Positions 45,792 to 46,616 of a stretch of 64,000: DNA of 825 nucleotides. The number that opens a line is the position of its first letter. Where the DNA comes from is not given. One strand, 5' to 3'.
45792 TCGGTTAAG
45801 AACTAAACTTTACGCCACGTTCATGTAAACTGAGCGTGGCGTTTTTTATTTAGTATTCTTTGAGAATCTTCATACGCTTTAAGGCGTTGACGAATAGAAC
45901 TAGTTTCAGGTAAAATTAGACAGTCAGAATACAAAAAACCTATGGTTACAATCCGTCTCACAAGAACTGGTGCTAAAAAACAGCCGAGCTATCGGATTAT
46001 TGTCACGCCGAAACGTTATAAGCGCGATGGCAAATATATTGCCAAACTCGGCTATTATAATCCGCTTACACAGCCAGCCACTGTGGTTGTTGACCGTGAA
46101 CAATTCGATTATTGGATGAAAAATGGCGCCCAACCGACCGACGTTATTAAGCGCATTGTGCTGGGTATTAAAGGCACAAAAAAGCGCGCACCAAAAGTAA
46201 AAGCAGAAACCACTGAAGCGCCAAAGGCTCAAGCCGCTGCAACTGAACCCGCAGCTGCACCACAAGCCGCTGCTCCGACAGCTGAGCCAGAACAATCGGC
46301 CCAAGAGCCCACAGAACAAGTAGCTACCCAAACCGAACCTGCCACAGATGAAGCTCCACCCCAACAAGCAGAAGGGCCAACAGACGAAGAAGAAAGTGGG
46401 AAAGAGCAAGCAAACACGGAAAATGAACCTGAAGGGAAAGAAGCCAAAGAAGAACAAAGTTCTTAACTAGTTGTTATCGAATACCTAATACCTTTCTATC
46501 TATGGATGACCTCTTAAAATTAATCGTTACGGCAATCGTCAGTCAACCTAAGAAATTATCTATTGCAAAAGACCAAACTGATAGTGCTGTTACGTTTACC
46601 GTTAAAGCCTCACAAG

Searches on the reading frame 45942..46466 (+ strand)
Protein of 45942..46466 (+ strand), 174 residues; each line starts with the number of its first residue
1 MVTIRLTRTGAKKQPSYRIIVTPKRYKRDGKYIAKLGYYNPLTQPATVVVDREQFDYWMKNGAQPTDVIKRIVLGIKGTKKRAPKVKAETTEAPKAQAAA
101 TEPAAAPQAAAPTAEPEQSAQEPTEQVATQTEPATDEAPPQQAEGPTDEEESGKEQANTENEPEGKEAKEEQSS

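Call 85: search_protein_families(library=pfam, proteins=[window:45942-46466:+], max_evalue=0.001)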
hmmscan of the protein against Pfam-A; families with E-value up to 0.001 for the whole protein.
window:45942-46466:+ (174 aa): 1 family
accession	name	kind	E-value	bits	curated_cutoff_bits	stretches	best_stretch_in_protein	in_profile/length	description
PF00886.24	Ribosomal_S16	-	9.7e-22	77.1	27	1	8-66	1-62/62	Ribosomal protein S16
